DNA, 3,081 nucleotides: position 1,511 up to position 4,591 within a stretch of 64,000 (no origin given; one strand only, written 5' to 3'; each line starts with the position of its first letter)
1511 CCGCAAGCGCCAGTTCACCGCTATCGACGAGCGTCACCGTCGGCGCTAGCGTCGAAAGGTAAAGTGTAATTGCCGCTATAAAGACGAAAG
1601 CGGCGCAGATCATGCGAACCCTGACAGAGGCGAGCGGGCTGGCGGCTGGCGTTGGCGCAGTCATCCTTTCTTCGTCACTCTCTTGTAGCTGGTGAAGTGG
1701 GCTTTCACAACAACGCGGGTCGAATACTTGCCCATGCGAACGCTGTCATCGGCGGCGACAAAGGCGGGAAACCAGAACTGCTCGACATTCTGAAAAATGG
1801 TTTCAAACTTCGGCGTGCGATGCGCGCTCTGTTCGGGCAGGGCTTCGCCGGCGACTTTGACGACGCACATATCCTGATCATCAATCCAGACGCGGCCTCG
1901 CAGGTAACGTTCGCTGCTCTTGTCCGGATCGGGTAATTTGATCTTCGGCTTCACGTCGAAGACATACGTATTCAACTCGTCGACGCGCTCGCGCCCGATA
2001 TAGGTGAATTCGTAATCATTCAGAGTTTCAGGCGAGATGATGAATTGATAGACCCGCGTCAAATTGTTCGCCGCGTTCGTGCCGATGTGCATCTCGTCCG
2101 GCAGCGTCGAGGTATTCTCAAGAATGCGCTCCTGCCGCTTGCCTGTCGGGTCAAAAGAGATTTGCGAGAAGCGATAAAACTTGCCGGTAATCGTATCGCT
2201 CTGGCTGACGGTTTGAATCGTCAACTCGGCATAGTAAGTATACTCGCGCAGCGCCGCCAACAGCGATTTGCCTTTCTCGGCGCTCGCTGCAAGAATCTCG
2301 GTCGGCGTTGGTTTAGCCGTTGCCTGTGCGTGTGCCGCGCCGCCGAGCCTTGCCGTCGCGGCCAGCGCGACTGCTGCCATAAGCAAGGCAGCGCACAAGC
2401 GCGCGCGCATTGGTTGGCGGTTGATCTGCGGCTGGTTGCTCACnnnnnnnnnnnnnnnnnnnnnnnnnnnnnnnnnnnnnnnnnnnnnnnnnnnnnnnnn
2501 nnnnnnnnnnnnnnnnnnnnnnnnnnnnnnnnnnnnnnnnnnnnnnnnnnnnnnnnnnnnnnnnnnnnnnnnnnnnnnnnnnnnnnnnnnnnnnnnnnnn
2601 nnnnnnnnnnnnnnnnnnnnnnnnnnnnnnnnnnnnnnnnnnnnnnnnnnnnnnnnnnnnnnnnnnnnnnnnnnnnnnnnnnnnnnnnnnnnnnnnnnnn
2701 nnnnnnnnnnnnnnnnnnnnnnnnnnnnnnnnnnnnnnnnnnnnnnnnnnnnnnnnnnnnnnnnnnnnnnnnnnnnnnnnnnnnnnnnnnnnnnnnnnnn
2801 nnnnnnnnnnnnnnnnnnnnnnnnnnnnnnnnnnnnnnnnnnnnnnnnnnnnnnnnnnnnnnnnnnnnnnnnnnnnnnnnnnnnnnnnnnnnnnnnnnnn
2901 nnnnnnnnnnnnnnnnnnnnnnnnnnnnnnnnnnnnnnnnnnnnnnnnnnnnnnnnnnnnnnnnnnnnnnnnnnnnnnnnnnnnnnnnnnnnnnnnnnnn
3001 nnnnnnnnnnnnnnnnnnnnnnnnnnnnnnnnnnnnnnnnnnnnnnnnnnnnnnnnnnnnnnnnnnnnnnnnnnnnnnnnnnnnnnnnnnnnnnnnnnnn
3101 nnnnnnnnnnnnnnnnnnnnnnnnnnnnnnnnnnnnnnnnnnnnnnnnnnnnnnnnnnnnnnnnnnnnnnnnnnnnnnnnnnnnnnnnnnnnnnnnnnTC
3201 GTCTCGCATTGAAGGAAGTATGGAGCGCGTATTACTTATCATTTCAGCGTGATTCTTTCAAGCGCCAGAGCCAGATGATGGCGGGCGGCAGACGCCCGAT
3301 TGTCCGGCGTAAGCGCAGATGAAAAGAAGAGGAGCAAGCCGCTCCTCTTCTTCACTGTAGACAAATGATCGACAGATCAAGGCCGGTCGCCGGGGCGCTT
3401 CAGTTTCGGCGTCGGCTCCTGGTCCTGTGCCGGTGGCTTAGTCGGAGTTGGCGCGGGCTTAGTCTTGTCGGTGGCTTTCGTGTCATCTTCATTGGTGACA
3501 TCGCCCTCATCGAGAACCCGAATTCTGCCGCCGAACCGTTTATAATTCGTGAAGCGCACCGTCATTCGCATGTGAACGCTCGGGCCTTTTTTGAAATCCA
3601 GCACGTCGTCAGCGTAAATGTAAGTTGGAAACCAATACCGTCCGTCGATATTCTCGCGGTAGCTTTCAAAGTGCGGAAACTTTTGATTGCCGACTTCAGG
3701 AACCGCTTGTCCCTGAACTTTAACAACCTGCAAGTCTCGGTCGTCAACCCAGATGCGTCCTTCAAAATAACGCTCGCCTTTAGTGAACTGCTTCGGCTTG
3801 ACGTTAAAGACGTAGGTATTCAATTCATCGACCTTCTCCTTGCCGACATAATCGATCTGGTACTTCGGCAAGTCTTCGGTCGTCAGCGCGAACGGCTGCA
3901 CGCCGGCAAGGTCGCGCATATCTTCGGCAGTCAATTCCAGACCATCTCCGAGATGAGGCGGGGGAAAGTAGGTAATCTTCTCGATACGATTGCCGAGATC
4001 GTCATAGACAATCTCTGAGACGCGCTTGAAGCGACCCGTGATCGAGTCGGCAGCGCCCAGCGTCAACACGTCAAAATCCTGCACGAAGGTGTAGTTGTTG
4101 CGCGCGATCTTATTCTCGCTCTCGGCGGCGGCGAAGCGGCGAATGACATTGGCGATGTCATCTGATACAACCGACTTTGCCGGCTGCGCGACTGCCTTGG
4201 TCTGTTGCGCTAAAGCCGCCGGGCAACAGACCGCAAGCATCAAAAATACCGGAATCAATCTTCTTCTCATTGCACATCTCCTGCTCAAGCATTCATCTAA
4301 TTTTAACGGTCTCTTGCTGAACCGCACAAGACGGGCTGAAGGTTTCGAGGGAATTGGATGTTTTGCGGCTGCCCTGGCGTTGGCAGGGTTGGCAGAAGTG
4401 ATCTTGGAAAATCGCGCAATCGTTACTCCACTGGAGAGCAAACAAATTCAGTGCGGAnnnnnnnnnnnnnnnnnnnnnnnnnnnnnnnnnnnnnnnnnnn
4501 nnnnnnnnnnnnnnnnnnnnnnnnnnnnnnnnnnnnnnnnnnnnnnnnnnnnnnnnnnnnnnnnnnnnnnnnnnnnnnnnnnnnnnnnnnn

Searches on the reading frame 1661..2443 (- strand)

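Call 60: search_protein_families(library=pfam, proteins=[window:1661-2443:-], max_evalue=0.0001)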
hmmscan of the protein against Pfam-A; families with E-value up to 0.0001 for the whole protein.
window:1661-2443:- (260 aa): 1 family
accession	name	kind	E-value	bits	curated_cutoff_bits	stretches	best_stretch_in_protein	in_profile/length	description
PF17131.11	LolA_like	-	3.2e-07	30.6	30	1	139-248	66-166/184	Outer membrane lipoprotein-sorting protein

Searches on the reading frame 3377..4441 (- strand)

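Call 60: search_protein_families(library=pfam, proteins=[window:3377-4441:-], max_evalue=0.0001)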
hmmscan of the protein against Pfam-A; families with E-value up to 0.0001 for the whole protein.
window:3377-4441:- (354 aa): 1 family
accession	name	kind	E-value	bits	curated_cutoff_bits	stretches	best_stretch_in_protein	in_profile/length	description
PF17131.11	LolA_like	-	1.5e-05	25.2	30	1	188-279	65-152/184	Outer membrane lipoprotein-sorting protein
